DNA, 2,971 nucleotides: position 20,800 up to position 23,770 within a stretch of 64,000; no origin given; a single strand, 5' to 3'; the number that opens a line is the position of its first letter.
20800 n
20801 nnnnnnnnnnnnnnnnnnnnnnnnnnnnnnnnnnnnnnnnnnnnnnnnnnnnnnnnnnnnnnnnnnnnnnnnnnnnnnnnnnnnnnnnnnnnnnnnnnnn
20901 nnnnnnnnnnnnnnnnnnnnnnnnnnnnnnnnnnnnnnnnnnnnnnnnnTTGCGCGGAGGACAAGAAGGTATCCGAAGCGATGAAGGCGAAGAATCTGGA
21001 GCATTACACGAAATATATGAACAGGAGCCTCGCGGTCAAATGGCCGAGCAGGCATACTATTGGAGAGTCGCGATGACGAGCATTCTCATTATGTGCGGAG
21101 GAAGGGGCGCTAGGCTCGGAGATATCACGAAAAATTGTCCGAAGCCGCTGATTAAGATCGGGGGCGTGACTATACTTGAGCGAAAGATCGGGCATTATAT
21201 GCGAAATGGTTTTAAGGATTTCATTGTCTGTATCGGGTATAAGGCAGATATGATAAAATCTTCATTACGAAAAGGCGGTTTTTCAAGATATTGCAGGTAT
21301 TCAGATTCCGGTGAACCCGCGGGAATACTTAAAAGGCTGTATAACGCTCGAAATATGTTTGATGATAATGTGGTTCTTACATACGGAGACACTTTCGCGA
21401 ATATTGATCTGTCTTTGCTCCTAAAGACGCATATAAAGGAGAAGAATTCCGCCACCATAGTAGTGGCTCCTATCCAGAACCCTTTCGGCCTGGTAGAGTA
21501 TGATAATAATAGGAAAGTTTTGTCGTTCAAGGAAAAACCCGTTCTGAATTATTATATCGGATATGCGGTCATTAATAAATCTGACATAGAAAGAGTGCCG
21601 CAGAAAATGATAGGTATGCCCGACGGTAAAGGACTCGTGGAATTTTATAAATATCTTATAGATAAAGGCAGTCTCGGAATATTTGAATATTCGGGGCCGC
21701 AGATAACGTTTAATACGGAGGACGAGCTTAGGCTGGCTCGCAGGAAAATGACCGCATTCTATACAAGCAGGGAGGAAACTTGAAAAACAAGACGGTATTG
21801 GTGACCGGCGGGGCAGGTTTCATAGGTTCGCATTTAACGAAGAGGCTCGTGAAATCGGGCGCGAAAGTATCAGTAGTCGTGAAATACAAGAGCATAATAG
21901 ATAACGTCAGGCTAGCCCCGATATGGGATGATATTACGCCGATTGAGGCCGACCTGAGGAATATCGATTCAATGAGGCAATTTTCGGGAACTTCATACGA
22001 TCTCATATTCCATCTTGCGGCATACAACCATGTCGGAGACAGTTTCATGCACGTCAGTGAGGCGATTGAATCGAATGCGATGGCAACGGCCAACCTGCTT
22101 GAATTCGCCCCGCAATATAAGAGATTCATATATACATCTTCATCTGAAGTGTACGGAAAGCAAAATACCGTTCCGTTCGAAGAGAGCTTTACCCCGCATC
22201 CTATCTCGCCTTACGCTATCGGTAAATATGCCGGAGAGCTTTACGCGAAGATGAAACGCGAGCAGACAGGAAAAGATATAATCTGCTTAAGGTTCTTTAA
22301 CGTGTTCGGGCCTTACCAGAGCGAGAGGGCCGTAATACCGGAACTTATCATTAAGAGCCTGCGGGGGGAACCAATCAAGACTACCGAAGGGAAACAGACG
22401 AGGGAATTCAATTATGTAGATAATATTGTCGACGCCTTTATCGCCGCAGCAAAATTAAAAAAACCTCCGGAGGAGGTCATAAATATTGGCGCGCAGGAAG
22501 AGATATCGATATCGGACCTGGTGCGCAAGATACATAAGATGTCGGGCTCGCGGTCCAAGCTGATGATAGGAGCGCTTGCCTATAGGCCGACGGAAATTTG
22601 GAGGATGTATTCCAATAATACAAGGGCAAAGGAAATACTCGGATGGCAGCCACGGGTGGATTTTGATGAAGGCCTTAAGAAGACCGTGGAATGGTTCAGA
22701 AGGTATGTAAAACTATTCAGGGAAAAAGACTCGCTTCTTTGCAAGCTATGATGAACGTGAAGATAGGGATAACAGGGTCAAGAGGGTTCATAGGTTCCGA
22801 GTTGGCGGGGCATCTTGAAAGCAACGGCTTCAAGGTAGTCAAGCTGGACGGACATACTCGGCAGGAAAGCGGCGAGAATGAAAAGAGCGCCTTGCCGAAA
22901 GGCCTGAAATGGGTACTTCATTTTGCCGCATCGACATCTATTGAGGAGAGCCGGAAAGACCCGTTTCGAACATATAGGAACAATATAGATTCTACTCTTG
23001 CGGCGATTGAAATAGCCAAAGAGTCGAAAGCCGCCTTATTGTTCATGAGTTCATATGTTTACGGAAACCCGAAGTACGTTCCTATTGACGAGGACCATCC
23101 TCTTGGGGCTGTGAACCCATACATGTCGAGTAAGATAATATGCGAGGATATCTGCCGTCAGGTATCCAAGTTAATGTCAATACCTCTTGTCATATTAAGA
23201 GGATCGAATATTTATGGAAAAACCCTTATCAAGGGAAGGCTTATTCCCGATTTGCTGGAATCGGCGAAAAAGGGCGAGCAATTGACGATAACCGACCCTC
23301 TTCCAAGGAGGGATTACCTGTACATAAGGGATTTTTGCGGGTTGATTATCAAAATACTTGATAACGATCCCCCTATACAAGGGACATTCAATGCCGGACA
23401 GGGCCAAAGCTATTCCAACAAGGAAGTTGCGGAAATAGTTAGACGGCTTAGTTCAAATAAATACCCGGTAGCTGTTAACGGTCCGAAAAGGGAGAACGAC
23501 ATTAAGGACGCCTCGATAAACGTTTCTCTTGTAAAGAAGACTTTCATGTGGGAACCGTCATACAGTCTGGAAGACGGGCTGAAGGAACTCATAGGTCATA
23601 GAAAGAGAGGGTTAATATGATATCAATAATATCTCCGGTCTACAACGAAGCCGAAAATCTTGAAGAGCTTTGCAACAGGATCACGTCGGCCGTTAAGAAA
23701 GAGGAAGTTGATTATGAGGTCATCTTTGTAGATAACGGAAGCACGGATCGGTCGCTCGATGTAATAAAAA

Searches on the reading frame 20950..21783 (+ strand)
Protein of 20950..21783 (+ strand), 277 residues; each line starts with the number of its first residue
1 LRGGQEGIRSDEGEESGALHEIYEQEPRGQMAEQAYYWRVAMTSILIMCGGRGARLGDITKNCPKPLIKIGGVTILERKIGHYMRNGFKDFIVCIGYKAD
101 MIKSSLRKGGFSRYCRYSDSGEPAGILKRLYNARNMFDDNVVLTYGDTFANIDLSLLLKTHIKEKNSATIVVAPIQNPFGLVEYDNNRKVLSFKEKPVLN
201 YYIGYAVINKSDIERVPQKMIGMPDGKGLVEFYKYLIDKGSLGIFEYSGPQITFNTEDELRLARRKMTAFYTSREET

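Call 6: search_protein_families(library=pfam, proteins=[window:20950-21783:+], max_evalue=0.001)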
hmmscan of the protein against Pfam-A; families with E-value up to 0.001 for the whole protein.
window:20950-21783:+ (277 aa): 2 families
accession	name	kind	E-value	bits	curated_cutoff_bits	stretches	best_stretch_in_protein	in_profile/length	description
PF00483.29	NTP_transferase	-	4.1e-21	76.1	21.2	1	46-200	3-167/245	Nucleotidyl transferase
PF12804.13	NTP_transf_3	-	9.5e-08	32.8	27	1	46-172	2-121/160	MobA-like NTP transferase domain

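Call 28: search_protein_families(library=ncbifam, proteins=[window:20950-21783:+], max_evalue=0.00001)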
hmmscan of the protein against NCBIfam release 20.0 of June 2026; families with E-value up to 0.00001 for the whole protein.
window:20950-21783:+ (277 aa): 22 families
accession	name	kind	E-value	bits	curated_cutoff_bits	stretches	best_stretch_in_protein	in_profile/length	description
TIGR02623.1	G1P_cyt_trans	equivalog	3.8e-23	82.2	300.25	2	45-104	3-62/255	glucose-1-phosphate cytidylyltransferase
TIGR03992.1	Arch_glmU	subfamily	8.4e-20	71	292.1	1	45-197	3-153/393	bifunctional sugar-1-phosphate nucleotidylyltransferase/acetyltransferase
NF052502.1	man1P_GTase_Rv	exception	1.4e-16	60.3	440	1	46-217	4-183/352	mannose-1-phosphate guanylyltransferase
NF049965.1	GlMnHpPGnyltfHddC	equivalog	1.1e-15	57.9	300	1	45-199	3-155/221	D-glycero-D-manno-heptose 1-phosphate guanosyltransferase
NF045761.1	NAMPUrTaseMurU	equivalog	1.7e-15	57.5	250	1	45-216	3-181/226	N-acetylmuramate alpha-1-phosphate uridylyltransferase MurU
NF041313.1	UDPGP_AglF_Halo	equivalog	8.3e-15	54.9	400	1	46-197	4-159/234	UTP--glucose-1-phosphate uridylyltransferase AglF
TIGR01208.1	rmlA_long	equivalog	2.7e-14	52.8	320.25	1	46-198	3-160/353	glucose-1-phosphate thymidylyltransferase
TIGR02091.1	glgC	equivalog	6.2e-14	51.8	424.9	1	131-198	106-177/364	glucose-1-phosphate adenylyltransferase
NF001947.0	PRK00725.1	subfamily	1.8e-12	46.7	470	1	41-109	15-84/426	glucose-1-phosphate adenylyltransferase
NF041173.1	Sug_nt_acttase_Thmprot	equivalog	8.9e-10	38.1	600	1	45-197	3-153/405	bifunctional sugar-1-phosphate nucleotidylyltransferase/acetyltransferase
NF003670.0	PRK05293.1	equivalog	9.1e-10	38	470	0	138-197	118-181/382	glucose-1-phosphate adenylyltransferase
NF010940.0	PRK14360.1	equivalog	1.5e-09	36.9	602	1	42-191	1-151/452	bifunctional UDP-N-acetylglucosamine diphosphorylase/glucosamine-1-phosphate N-acetyltransferase GlmU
TIGR01207.1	rmlA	equivalog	2.2e-09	36.8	360.65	1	46-198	3-161/286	glucose-1-phosphate thymidylyltransferase RfbA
NF010934.1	PRK14354.1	equivalog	5.2e-09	35.1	450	1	46-181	3-135/447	bifunctional UDP-N-acetylglucosamine diphosphorylase/glucosamine-1-phosphate N-acetyltransferase GlmU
NF002772.0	PRK02862.1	equivalog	7.2e-09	34.9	537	1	132-199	110-181/429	glucose-1-phosphate adenylyltransferase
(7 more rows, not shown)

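Call 77: search_solved_structures(query=window:20950-21783:+, max_evalue=0.00001)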
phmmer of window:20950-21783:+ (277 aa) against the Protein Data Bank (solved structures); distinct sequences matched with E-value up to 0.00001: 30.
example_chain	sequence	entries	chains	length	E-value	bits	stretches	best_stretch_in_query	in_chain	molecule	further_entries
1tzf_A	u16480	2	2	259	1.6e-15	60.4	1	45-104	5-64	Glucose-1-phosphate cytidylyltransferase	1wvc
8x7s_B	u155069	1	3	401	3.5e-11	46.1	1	44-200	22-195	UTP--glucose-1-phosphate uridylyltransferase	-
8hhd_A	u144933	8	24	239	3.5e-10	42.8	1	45-210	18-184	Nucleotidyl transferase | N-acetylmuramate alpha-1-phosphate uridylyltransferase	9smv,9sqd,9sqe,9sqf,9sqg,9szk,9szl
5xhw_A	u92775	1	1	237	3.6e-10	42.8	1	42-197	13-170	Putative 6-deoxy-D-mannoheptose pathway protein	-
4ho0_A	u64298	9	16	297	1.1e-09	41.2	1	46-198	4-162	Glucose-1-phosphate thymidylyltransferase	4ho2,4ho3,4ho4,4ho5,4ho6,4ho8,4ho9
6jq8_A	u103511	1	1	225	1.1e-09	41.2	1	44-197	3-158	Putative 6-deoxy-D-mannoheptose pathway protein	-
1h5r_A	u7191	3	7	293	3.3e-08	36.4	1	44-219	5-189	GLUCOSE-1-PHOSPHATE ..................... | Glucose-1-phosphate thymidylyltransferase 1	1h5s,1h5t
1h5r_B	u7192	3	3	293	3.5e-08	36.3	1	44-218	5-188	GLUCOSE-1-PHOSPHATE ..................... | Glucose-1-phosphate thymidylyltransferase 1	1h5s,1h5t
1h5s_D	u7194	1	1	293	4.3e-08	36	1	44-218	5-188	Glucose-1-phosphate thymidylyltransferase 1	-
5l6s_A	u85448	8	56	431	4.7e-08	35.9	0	45-198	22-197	Glucose-1-phosphate adenylyltransferase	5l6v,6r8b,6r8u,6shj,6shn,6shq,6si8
1h5s_A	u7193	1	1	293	5.7e-08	35.6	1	44-207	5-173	Glucose-1-phosphate thymidylyltransferase 1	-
5mni_E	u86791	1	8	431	6.5e-08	35.4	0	45-198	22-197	Glucose-1-phosphate adenylyltransferase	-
1lvw_A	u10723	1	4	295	1.1e-07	34.7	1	46-198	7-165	glucose-1-phosphate thymidylyltransferase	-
7whr_B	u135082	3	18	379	1.5e-07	34.2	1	46-221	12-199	Nucleotidyl transferase family protein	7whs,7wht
3hl3_A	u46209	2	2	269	1.8e-07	34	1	33-198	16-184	Glucose-1-phosphate thymidylyltransferase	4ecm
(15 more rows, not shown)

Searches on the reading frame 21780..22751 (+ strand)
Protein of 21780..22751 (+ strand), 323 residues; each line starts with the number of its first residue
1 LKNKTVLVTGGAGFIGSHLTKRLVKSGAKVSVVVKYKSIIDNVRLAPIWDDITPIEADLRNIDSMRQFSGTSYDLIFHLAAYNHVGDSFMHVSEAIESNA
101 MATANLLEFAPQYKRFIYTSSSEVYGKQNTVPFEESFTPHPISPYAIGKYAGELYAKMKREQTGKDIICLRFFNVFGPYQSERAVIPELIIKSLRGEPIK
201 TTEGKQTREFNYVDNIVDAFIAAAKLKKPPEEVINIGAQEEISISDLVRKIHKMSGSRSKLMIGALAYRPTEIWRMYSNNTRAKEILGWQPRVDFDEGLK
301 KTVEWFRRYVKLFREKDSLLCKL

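Call 6: search_protein_families(library=pfam, proteins=[window:21780-22751:+], max_evalue=0.001)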
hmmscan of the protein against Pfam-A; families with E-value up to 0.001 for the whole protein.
window:21780-22751:+ (323 aa): 8 families
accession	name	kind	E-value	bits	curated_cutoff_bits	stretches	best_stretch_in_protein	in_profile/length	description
PF16363.11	GDP_Man_Dehyd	-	5.1e-57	194.3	27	1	7-302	1-332/332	GDP-mannose 4,6 dehydratase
PF01370.27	Epimerase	-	2.2e-53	181.6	20.9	1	6-237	1-240/240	NAD dependent epimerase/dehydratase family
PF01073.25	3Beta_HSD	-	3.4e-19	69.4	22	1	7-229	1-235/280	3-beta hydroxysteroid dehydrogenase/isomerase family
PF02719.21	Polysacc_synt_2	-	3.7e-18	66.2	20.2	1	6-266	1-261/293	Polysaccharide biosynthesis protein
PF04321.23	RmlD_sub_bind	-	2.9e-16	59.8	27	1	5-259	2-235/287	RmlD substrate binding domain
PF07993.18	NAD_binding_4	-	1.7e-10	40.9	20.1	1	8-151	1-158/258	Male sterility protein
PF13460.12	NAD_binding_10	-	1.7e-05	25.2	27.2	1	10-152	1-127/184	NAD(P)H-binding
PF00106.31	adh_short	-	6.3e-05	23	26.6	1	4-69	1-68/195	short chain dehydrogenase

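Call 28: search_protein_families(library=ncbifam, proteins=[window:21780-22751:+], max_evalue=0.00001)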
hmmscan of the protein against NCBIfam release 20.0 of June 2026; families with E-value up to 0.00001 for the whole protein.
window:21780-22751:+ (323 aa): 29 families (the best 25 are shown)
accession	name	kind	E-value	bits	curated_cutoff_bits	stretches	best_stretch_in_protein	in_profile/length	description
TIGR04180.1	EDH_00030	hypoth_equivalog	1.2e-57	195.3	475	1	6-293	1-296/297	NAD-dependent 4,6-dehydratase LegB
TIGR01181.1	dTDP_gluc_dehyt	equivalog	2.4e-42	145.2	365.1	1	6-309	2-314/321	dTDP-glucose 4,6-dehydratase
TIGR01179.1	galE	equivalog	1.2e-41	142.7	262.3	2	6-181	2-182/332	UDP-glucose 4-epimerase GalE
NF011728.1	PRK15181.1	equivalog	2.5e-29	102.4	760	1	3-306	15-337/348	Vi polysaccharide biosynthesis UDP-N-acetylglucosaminuronic acid C-4 epimerase TviC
TIGR02197.1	heptose_epim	equivalog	3.9e-27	95.2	274.6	1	6-306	1-313/316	ADP-glyceromanno-heptose 6-epimerase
NF007582.0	PRK10217.1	equivalog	1.5e-26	93.4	698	1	4-307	2-332/355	dTDP-glucose 4,6-dehydratase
NF007956.0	PRK10675.1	subfamily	3.5e-25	88.8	394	1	5-309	2-332/338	UDP-glucose 4-epimerase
NF007490.0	PRK10084.1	subfamily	8.7e-25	87.4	649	1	6-307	3-335/361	dTDP-glucose 4,6-dehydratase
TIGR02622.1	CDP_4_6_dhtase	equivalog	2.2e-24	86.2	278.45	1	2-311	3-335/352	CDP-glucose 4,6-dehydratase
NF047922.1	GDPFucSynFcl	equivalog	8.8e-22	77.9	500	1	3-307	2-302/308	GDP-L-fucose synthase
TIGR03466.1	HpnA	hypoth_equivalog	1.6e-19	69.9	367.65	1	5-260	2-251/327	hopanoid-associated sugar epimerase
TIGR01472.1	gmd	equivalog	3.6e-18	65.9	415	1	4-163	1-173/342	GDP-mannose 4,6-dehydratase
TIGR01214.1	rmlD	equivalog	9.9e-17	60.9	224.05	1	5-257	1-228/285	dTDP-4-dehydrorhamnose reductase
NF043036.1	ErythonDh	equivalog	1.3e-15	57.4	325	1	6-259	3-270/321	D-erythronate dehydrogenase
NF042422.1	oxyalk_red_OleD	equivalog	1.8e-14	53.9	580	1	6-225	3-216/329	2-alkyl-3-oxoalkanoate reductase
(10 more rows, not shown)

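Call 76: search_solved_structures(query=window:21780-22751:+, max_evalue=1e-10)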
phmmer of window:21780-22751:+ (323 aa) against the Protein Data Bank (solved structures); distinct sequences matched with E-value up to 1e-10: 111 (the best 60 are shown).
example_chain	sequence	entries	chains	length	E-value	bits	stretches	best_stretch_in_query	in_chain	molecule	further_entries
4zrm_A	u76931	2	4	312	5.4e-42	147.2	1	5-309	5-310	UDP-glucose 4-epimerase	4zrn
6kv9_A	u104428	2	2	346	4.1e-39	137.8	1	5-311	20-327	MoeE5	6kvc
6pmh_A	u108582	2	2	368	3.9e-38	134.6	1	3-315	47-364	UDP-glucose 4-epimerase related protein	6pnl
6zl6_A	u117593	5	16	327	1.3e-36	129.5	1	6-309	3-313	Epimerase domain-containing protein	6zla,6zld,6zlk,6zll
6dnt_A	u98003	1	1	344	1.5e-36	129.3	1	1-307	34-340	NAD-dependent epimerase/dehydratase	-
4m55_A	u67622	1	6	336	2.1e-36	128.9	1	3-311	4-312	UDP-glucuronic acid decarboxylase 1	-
6zlj_A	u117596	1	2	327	4.9e-36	127.7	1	6-309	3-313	Epimerase domain-containing protein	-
4gll_A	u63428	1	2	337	7e-36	127.2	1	3-311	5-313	UDP-glucuronic acid decarboxylase 1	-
4lk3_A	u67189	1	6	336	7.1e-36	127.1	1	3-311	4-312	UDP-glucuronic acid decarboxylase 1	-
2b69_A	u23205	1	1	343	8.1e-36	127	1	3-310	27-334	UDP-glucuronate decarboxylase 1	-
6bwl_A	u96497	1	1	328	3e-35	125.1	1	6-309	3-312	Pal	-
3ru7_A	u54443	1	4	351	1.4e-33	119.7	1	4-311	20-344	WbgU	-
3ru9_A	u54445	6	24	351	2.2e-33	119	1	4-311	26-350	WbgU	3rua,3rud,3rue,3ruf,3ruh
3lu1_A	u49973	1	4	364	2.5e-33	118.8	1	4-311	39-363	WbgU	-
3ruc_A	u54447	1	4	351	3e-33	118.5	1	4-311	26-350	WbgU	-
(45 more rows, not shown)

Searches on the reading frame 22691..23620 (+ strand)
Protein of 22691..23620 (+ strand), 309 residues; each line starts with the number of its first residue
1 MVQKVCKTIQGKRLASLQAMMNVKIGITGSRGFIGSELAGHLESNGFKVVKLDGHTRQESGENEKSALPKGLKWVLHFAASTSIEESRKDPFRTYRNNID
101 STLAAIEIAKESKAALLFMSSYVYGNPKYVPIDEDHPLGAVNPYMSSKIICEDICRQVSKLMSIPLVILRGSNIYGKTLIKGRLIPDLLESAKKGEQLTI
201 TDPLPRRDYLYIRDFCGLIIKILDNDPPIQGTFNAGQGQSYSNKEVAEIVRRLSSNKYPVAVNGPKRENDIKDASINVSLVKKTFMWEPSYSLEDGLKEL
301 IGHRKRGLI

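Call 6: search_protein_families(library=pfam, proteins=[window:22691-23620:+], max_evalue=0.001)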
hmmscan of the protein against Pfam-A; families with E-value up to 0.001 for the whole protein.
window:22691-23620:+ (309 aa): 5 families
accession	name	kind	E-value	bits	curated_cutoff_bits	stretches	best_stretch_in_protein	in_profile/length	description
PF01370.27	Epimerase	-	1.3e-34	120.1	20.9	1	27-236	3-240/240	NAD dependent epimerase/dehydratase family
PF16363.11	GDP_Man_Dehyd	-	3.6e-32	112.6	27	1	75-299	79-331/332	GDP-mannose 4,6 dehydratase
PF04321.23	RmlD_sub_bind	-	4.3e-12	46.2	27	1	24-254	2-231/287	RmlD substrate binding domain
PF07993.18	NAD_binding_4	-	1.8e-09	37.6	20.1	1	68-178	85-211/258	Male sterility protein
PF02719.21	Polysacc_synt_2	-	1.8e-08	34.4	20.2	1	71-252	77-245/293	Polysaccharide biosynthesis protein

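Call 28: search_protein_families(library=ncbifam, proteins=[window:22691-23620:+], max_evalue=0.00001)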
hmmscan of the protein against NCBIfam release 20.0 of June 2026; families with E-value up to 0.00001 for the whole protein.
window:22691-23620:+ (309 aa): 16 families
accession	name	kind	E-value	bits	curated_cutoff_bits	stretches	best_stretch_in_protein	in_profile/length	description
TIGR01179.1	galE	equivalog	1.6e-32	112.7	262.3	1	73-295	72-316/332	UDP-glucose 4-epimerase GalE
TIGR04180.1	EDH_00030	hypoth_equivalog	6.2e-28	97.7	475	1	69-264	68-266/297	NAD-dependent 4,6-dehydratase LegB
TIGR01181.1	dTDP_gluc_dehyt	equivalog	4.3e-24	85.2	365.1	1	73-301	75-308/321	dTDP-glucose 4,6-dehydratase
TIGR02197.1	heptose_epim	equivalog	3.9e-17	62.4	274.6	1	71-301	66-310/316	ADP-glyceromanno-heptose 6-epimerase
TIGR02622.1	CDP_4_6_dhtase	equivalog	5.1e-17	62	278.45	1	75-301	81-327/352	CDP-glucose 4,6-dehydratase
NF007956.0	PRK10675.1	subfamily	2e-14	53.5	394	1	72-161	74-166/338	UDP-glucose 4-epimerase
TIGR01214.1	rmlD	equivalog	2.1e-12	46.8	224.05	1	24-253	1-226/285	dTDP-4-dehydrorhamnose reductase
NF011728.1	PRK15181.1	equivalog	3.9e-10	39.3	760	1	70-300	89-333/348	Vi polysaccharide biosynthesis UDP-N-acetylglucosaminuronic acid C-4 epimerase TviC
NF007490.0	PRK10084.1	subfamily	2.7e-09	36.5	649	1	134-299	157-329/361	dTDP-glucose 4,6-dehydratase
NF007582.0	PRK10217.1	equivalog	6.7e-08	32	698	1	75-256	78-272/355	dTDP-glucose 4,6-dehydratase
NF047837.1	UDPAcbARedWbcJ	equivalog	7.3e-08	31.7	500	1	24-226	2-187/372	UDP-2-acetamido-2,6-beta-L-arabino-hexul-4-ose reductase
TIGR03466.1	HpnA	hypoth_equivalog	1.1e-07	31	367.65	1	27-177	5-173/327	hopanoid-associated sugar epimerase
TIGR01777.1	yfcH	hypoth_equivalog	1.7e-07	31.1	207.35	1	26-256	2-243/292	TIGR01777 family oxidoreductase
NF047922.1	GDPFucSynFcl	equivalog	5.6e-07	29.3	500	1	23-299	3-296/308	GDP-L-fucose synthase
TIGR01746.1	Thioester-redct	subfamily_domain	1.1e-06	28.1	213.35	1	96-177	110-198/371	thioester reductase domain-containing protein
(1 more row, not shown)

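Call 78: search_solved_structures(query=window:22691-23620:+, max_evalue=1e-8)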
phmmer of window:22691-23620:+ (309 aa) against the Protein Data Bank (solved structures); distinct sequences matched with E-value up to 1e-8: 67 (the best 60 are shown).
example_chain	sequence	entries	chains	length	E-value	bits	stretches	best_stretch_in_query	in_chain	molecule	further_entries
6bi4_A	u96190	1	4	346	1.8e-25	92.9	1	70-301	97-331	dTDP-glucose 4,6-dehydratase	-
6k0i_A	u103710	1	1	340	9.4e-24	87.3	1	45-174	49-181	UDP-glucose 4-epimerase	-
6k0g_A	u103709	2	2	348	1e-23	87.1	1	46-174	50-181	UDP-glucose 4-epimerase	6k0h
3enk_A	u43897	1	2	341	1.5e-20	76.8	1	75-294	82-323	UDP-glucose 4-epimerase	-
7xpo_A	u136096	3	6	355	2.3e-20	76.2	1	72-162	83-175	UDP-glucose 4-epimerase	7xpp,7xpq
1hzj_A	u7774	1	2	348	2.9e-20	75.9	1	74-162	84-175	UDP-GALACTOSE 4-EPIMERASE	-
9hi2_A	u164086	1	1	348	3.5e-20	75.6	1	74-160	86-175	UDP-glucose 4-epimerase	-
1ek5_A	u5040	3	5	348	4.6e-20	75.2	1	74-160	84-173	UDP-GALACTOSE 4-EPIMERASE | UDP-glucose 4-epimerase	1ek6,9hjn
1i3k_A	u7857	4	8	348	5.5e-20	74.9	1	74-162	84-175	UDP-GLUCOSE 4-EPIMERASE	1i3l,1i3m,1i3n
9hi1_B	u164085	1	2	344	6.5e-20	74.7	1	74-160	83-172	UDP-glucose 4-epimerase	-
9hi0_B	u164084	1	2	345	6.6e-20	74.7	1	74-160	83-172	UDP-glucose 4-epimerase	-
3ehe_A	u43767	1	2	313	1.2e-19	73.8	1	25-298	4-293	UDP-glucose 4-epimerase (GalE-1)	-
6wjb_A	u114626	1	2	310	3.9e-19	72.1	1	25-300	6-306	NAD-dependent epimerase/dehydratase family protein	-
3aw9_A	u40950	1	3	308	4.4e-19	72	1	24-299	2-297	NAD-dependent epimerase/dehydratase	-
8wow_A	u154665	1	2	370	1.6e-18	70.2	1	74-173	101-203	UDP-glucose 4-epimerase 2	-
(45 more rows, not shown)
